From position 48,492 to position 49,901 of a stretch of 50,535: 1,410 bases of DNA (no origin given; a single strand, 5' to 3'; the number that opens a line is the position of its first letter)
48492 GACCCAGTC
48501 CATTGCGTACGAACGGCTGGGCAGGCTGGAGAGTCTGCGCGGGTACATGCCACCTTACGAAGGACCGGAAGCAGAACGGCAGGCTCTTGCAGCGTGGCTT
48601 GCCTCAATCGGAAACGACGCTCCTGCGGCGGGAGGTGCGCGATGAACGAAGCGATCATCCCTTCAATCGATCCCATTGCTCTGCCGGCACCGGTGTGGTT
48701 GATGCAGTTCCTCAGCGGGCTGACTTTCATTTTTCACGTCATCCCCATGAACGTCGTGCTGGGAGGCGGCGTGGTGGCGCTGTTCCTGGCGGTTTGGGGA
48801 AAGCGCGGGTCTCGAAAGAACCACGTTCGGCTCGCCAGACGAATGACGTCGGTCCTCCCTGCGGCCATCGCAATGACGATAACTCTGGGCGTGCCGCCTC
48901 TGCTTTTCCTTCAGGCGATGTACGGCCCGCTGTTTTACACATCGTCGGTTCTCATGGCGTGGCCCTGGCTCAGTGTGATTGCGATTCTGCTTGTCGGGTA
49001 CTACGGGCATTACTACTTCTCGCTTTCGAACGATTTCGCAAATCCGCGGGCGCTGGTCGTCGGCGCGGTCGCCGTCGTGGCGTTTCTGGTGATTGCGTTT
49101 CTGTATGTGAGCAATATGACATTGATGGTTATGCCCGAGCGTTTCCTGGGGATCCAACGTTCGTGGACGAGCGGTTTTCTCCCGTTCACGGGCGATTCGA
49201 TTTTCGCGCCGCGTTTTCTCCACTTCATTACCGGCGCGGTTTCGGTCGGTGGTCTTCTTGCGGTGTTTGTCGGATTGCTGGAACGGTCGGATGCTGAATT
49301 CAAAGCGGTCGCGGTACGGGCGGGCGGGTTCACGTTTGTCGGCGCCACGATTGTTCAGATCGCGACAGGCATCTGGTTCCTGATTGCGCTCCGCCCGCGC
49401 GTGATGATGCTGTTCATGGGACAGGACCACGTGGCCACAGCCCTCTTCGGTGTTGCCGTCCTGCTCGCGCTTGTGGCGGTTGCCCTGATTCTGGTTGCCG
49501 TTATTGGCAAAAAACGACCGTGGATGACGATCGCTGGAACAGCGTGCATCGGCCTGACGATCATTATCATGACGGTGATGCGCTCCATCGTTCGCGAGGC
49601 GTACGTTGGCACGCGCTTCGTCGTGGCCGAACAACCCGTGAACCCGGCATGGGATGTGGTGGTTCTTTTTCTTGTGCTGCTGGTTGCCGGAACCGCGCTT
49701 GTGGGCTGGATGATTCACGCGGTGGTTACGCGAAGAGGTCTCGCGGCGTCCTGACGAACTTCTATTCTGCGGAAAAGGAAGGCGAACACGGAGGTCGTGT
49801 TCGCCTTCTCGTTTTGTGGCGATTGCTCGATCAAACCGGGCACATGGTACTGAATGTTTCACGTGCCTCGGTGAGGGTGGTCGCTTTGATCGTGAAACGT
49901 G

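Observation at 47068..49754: Two-gene operon: 8-TM CydA-like protein fused to two periplasmic c-type haem modules, plus a second CydA-like paralogue where CydB would be expected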

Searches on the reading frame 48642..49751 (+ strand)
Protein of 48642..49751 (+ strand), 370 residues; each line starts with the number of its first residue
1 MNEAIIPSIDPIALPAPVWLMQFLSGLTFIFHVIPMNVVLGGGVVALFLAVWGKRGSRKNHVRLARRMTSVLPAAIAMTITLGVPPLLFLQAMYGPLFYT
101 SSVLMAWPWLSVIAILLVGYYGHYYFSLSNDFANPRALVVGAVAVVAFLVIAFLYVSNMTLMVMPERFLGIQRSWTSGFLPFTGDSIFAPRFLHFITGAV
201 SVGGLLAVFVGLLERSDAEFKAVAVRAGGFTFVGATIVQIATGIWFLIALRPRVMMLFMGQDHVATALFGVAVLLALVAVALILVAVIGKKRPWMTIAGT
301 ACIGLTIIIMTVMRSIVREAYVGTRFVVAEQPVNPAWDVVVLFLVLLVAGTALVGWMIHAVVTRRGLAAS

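Call 3: search_protein_families(library=pfam, proteins=[window:48642-49751:+], max_evalue=1)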
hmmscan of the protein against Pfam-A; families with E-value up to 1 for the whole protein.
window:48642-49751:+ (370 aa): 0 families

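Call 4: search_protein_families(library=ncbifam, proteins=[window:48642-49751:+], max_evalue=1)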
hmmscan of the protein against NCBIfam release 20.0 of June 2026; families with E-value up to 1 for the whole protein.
window:48642-49751:+ (370 aa): 0 families

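Call 8: find_homologous_proteins(query=window:48642-49751:+)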
Query window:48642-49751:+ (370 aa): 250 proteins with E <= 0.001 among 8000 candidates; the best 120 are listed.
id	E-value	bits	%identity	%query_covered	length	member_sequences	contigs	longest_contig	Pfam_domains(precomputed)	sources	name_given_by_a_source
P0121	1.4e-209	714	91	100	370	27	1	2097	-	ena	-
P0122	5.2e-136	472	61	100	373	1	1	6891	-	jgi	jgi:hypothetical protein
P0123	1.7e-131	457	61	100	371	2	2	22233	-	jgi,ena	-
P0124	4.9e-123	429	57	99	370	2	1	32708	-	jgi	-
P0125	5.0e-123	429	92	60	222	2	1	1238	-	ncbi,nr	ncbi:MAG TPA: hypothetical protein PLG27_09020, partial [Candidatus Latescibacteria bacterium]|nr:hy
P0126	1.2e-115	405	56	99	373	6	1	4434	-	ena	-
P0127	4.2e-114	399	53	99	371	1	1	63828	-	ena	-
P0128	1.2e-113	398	53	99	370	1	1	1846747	-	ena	-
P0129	1.3e-113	398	54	99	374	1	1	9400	-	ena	-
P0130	2.6e-112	394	53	100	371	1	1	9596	-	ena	-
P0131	1.5e-110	388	52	99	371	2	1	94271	-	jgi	jgi:hypothetical protein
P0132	2.2e-108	381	50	99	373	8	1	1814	-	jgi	-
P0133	2.8e-108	380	49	100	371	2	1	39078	-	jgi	jgi:hypothetical protein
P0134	1.1e-105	372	52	99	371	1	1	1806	-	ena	-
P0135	1.4e-97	345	49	98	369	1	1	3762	-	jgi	jgi:hypothetical protein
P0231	2.3e-57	213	37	96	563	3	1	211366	PF11845.14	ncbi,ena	-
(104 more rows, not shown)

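Call 12: search_solved_structures(query=window:48642-49751:+, max_evalue=10, show_alignments=2)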
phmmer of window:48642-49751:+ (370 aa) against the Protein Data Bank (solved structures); distinct sequences matched with E-value up to 10: 0.

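Call 17: search_solved_structures(query=A2, max_evalue=10, show_alignments=3)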
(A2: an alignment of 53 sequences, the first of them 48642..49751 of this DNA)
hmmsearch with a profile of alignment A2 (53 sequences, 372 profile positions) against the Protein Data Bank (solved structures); distinct sequences matched with E-value up to 10: 2.
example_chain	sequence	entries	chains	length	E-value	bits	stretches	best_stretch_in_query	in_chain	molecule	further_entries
5doq_A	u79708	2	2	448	0.031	16.3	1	17-231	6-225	Bd-type quinol oxidase subunit I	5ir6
8qag_A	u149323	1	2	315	0.21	13.7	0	262-297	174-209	sc-CC-6-95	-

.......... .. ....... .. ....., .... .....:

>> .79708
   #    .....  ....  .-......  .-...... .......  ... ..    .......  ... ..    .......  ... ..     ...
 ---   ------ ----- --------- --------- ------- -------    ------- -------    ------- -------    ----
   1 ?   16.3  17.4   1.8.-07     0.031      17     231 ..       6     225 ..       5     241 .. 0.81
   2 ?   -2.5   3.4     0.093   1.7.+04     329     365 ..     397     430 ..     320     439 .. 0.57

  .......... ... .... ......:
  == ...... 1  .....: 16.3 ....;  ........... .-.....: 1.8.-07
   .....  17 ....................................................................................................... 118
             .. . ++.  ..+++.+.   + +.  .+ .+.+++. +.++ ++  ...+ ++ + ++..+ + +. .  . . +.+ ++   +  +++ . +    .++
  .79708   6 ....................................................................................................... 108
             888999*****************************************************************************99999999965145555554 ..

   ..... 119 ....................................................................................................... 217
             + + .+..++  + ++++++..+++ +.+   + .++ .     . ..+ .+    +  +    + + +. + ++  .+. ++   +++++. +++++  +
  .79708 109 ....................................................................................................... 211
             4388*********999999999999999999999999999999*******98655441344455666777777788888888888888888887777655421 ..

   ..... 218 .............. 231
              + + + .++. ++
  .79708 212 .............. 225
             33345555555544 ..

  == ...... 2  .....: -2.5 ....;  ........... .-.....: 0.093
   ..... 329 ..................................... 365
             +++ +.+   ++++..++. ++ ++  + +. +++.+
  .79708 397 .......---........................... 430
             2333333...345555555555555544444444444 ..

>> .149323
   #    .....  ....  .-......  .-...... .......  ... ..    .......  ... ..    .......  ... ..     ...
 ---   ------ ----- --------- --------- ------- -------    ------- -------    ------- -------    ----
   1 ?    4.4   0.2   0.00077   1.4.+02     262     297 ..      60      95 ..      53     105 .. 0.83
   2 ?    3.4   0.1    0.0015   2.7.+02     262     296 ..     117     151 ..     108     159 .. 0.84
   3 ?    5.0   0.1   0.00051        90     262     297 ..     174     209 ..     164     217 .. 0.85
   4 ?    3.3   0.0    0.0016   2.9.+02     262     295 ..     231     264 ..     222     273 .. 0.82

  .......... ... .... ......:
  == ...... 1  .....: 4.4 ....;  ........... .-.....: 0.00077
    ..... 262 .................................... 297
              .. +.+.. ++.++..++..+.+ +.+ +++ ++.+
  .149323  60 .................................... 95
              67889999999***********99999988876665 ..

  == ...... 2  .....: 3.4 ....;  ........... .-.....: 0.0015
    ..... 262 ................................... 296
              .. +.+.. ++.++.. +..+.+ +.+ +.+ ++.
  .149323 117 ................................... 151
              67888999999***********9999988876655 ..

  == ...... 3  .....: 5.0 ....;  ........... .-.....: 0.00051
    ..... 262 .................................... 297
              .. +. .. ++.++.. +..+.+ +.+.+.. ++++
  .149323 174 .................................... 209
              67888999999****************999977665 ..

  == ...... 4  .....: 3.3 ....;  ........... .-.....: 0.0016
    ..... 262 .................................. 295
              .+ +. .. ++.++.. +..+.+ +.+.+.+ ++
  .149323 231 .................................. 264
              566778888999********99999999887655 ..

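Call 34: predict_structure(alignment_id=A2)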
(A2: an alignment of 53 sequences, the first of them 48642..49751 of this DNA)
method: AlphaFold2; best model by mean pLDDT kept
length: 370 residues; sequences in the alignment: 53
mean_pLDDT: 91.5   pTM: 0.90
mean pLDDT of the five models: 91.5, 90.9, 90.7, 90.2, 89.5
residues with pLDDT >= 90: 293; 70-90: 52; 50-70: 21; < 50: 4
segments of 3 or more residues with pLDDT < 50: none
pLDDT, mean of each block of 10 residues (from residue 1): 59 91 96 97 98 93 95 94 94 92 89 96 92 91 98 94 88 66 81 97 97 94 97 98 97 96 98 98 93 92 98 95 87 94 95 89 65
secondary structure, 60 per line:
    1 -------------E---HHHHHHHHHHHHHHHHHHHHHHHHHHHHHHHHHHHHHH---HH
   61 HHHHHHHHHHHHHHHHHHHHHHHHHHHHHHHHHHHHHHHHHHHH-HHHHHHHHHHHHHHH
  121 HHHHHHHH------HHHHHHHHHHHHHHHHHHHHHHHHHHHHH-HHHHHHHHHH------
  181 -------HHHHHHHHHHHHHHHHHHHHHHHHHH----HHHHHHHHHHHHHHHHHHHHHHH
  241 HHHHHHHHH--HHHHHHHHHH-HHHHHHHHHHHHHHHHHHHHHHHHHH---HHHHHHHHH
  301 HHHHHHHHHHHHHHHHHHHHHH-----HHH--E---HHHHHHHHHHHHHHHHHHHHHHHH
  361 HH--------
elements in order: H18-55 H59-104 H106-128 H135-163 H165-174 H188-213 H218-249 H252-261 H263-288 H292-322 H337-362

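Call 37: fold_search(model_id=the predicted structure, library=pdb)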
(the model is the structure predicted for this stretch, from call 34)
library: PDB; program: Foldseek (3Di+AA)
matches with E <= 10: 339; with E <= 0.001: 8
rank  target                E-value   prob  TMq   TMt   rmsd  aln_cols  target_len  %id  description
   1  5doq_A                1.1e-05  1.00  0.73  0.63   6.3       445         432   13  The structure of bd oxidase from Geobacillus thermodenitrificans (released 2016-05-04)
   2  8b4o_A                1.1e-05  1.00  0.65  0.56   6.2       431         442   13  Cryo-EM structure of cytochrome bd oxidase from C. glutamicum (released 2022-12-28)
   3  9r2g_A                5.2e-05  1.00  0.71  0.69   4.8       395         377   15  Cytochrome bd II oxidase qOR-2 type from Mycobacterium smegmatis (released 2026-03-04)
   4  7oy2_C                1.8e-04  1.00  0.66  0.55   8.1       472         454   11  High resolution structure of cytochrome bd-II oxidase from E. coli (released 2021-12-15)
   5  9fka_A                2.4e-04  1.00  0.65  0.54   6.3       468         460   12  Cryo-EM structure of the reduced cytochrome bd oxidase from M. tuberculosis (released 2025-02-12)
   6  7d5i_A                4.0e-04  1.00  0.65  0.56   6.6       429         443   13  Structure of Mycobacterium smegmatis bd complex in the apo-form. (released 2021-06-23)
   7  6rko_A                6.1e-04  1.00  0.64  0.55   9.5       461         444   12  Cryo-EM structure of the E. coli cytochrome bd-I oxidase at 2.68 A resolution (released 2019-10-16)
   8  6rx4_A                8.6e-04  1.00  0.64  0.51   9.7       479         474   10  THE STRUCTURE OF BD OXIDASE FROM ESCHERICHIA COLI (released 2019-11-20)
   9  7nkz_A                2.0e-03  1.00  0.68  0.57   6.2       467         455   13  Cryo-EM structure of the cytochrome bd oxidase from M. tuberculosis at 2.5 A resolution (released 2021-09-22)
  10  7ose_A                3.3e-03  1.00  0.55  0.42  12.1       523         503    9  cytochrome bd-II type oxidase with bound aurachin D (released 2021-11-17)
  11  7d5i_B                7.6e-03  1.00  0.60  0.63   5.4       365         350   16  Structure of Mycobacterium smegmatis bd complex in the apo-form. (released 2021-06-23)
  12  9r2g_D                1.8e-02  1.00  0.56  0.62   5.7       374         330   12  Cytochrome bd II oxidase qOR-2 type from Mycobacterium smegmatis (released 2026-03-04)
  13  8k9e_F                3.0e-02  0.99  0.35  0.33  11.7       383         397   13  Cryo-EM structure of the photosynthetic alternative complex III from Chloroflexus aurantiacus at 3.3 angstrom (released 2024-03-06)
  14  9ilt_F                5.4e-02  1.00  0.44  0.42   7.6       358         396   14  Crystal structure of alternative complex III from Chloroflexus aurantiacus (released 2025-03-19)
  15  8k9e_C                8.3e-02  0.94  0.33  0.28  12.0       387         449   11  Cryo-EM structure of the photosynthetic alternative complex III from Chloroflexus aurantiacus at 3.3 angstrom (released 2024-03-06)
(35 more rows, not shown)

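Call 46: search_protein_families(library=pfam, alignment_id=A2, max_evalue=10)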
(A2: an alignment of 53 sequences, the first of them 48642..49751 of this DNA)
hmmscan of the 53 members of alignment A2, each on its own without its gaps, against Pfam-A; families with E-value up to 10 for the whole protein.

A. member 1, window:48642-49751:+ (370 aa): 0 families

B. families by the number of members that match (of 53 scanned): 39 families (the first 25 are shown)
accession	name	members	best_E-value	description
PF06241.17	Castor_Poll_mid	2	0.017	Castor and Pollux, part of voltage-gated ion channel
PF19721.4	DUF6215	2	0.038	Family of unknown function (DUF6215)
PF11654.13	NCE101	2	0.083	Non-classical export protein 1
PF12669.12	FeoB_associated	2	0.27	FeoB-associated Cys-rich membrane protein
PF23529.1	Microp_apicomplexa_16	2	0.29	Apicomplexa microprotein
PF17555.7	TssN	2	6.3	Type VI secretion system, TssN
PF01769.21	MgtE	1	0.0028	Divalent cation transporter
PF16079.10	Phage_holin_5_2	1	0.0053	Phage holin family Hol44, in holin superfamily V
PF23815.1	DUF7186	1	0.013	Family of unknown function (DUF7186)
PF15420.11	Abhydrolase_9_N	1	0.015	Alpha/beta-hydrolase family N-terminus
PF06161.16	DUF975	1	0.019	Protein of unknown function (DUF975)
PF07332.16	Phage_holin_3_6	1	0.019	Putative Actinobacterial Holin-X, holin superfamily III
PF20303.3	YLATT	1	0.026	YEATS-Like-Associating Three TM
PF24985.1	DUF7775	1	0.046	Domain of unknown function (DUF7775)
PF19857.4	DUF6332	1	0.048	Family of unknown function (DUF6332)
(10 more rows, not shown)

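Call 72: search_protein_representatives(alignment_id=A2)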
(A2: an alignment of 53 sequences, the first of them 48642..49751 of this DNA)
Query: 53 sequences, 372 profile positions. Proteins with E-value up to 0.001 (for the whole library): 2751; up to 1e-10: 1832; up to 1e-30: 814. The best 150 are listed.
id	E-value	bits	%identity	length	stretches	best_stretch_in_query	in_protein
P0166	1.0e-149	514.9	-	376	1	3-368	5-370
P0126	8.9e-148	508.5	-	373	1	2-369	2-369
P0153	3.1e-144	496.8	-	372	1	2-367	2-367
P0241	1.0e-132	459.0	-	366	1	5-367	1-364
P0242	4.6e-132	456.8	-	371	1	4-363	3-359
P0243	1.1e-130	452.2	-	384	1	2-364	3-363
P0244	1.2e-130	452.1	-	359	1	3-368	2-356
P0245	1.3e-127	442.2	-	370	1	5-369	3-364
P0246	1.7e-127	441.8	-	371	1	4-365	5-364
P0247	3.2e-127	440.9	-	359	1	4-367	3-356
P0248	4.9e-127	440.3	-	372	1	4-368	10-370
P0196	1.6e-126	438.5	-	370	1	3-368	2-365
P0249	4.4e-126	437.1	-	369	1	3-368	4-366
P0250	5.1e-126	436.9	-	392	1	4-368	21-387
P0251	2.0e-124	431.7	-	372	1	4-369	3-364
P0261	8.7e-118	409.8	-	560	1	3-366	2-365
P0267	1.8e-111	389.0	-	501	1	4-364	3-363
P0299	4.4e-99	348.3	-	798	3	4-363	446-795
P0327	7.9e-94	331.0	-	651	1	3-364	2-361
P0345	5.6e-89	315.0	-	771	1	2-346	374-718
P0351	2.4e-88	312.9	-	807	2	5-362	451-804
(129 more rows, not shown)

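Call 73: search_protein_families(library=pfam, proteins=[P0299, P0351, P0345, P0261, P0267, P0327, P0231], max_evalue=0.001)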
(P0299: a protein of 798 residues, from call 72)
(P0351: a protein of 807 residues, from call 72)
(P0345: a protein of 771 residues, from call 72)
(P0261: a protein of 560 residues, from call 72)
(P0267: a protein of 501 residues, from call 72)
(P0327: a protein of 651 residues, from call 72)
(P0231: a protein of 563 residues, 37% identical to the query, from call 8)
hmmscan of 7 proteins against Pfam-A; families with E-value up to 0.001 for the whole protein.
P0299 (798 aa): 2 families
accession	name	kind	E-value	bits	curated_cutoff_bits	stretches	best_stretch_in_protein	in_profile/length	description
PF01654.22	Cyt_bd_oxida_I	-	3.8e-14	52.5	26.2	1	18-201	7-197/418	Cytochrome bd terminal oxidase subunit I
PF13442.11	Cytochrome_CBB3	-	8.2e-07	29.7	27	1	349-416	3-68/68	Cytochrome C oxidase, cbb3-type, subunit III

P0351 (807 aa): 1 family
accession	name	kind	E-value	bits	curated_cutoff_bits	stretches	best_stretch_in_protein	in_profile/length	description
PF01654.22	Cyt_bd_oxida_I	-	3.2e-09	36.3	26.2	1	19-230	8-230/418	Cytochrome bd terminal oxidase subunit I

P0345 (771 aa): 0 families

P0261 (560 aa): 1 family
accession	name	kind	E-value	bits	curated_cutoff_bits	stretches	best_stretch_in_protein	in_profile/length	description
PF11845.13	Tll0287-like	-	3.3e-28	99.4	24.1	1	394-558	11-144/144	Tll0287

P0267 (501 aa): 0 families

P0327 (651 aa): 4 families
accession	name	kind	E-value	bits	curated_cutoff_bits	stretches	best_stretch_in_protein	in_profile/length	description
PF11604.15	CusF_Ec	-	4.8e-13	49.2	27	1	395-450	2-56/72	Copper binding periplasmic protein CusF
PF02630.20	SCO1-SenC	-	1.1e-12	48.6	22.8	1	493-609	6-111/134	SCO1/SenC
PF08534.16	Redoxin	-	0.00016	21.9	26.6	1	484-634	2-135/148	Redoxin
PF25592.1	DUF7937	-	0.00048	19.5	31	1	34-358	109-397/402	Domain of unknown function (DUF7937)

P0231 (563 aa): 1 family
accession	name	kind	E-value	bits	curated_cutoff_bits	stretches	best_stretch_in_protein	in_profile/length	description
PF11845.13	Tll0287-like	-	2.4e-26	93.3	24.1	1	421-558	25-144/144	Tll0287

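Call 80: find_encoding_contigs(protein=P0299, flank=3000, max_places=2)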
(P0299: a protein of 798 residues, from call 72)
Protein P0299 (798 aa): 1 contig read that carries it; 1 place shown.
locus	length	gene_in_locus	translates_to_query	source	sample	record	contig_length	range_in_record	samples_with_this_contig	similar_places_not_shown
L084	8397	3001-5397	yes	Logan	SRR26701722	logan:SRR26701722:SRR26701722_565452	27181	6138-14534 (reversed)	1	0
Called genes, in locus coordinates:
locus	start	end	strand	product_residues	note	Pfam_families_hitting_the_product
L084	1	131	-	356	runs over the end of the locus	-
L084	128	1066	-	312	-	PF20582:UPF0758_N, PF04002:RadC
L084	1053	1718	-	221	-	PF04493:Endonuclease_5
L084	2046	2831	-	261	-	PF03328:HpcH_HpaI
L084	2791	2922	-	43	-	-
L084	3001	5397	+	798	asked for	PF01654:Cyt_bd_oxida_I, PF13442:Cytochrome_CBB3 (weak)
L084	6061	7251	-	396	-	PF01676:Metalloenzyme, PF10143:PhosphMutase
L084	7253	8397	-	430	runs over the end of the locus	PF03447:NAD_binding_3, PF00742:Homoserine_dh, PF01842:ACT, PF22629:ACT_AHAS_ss (weak)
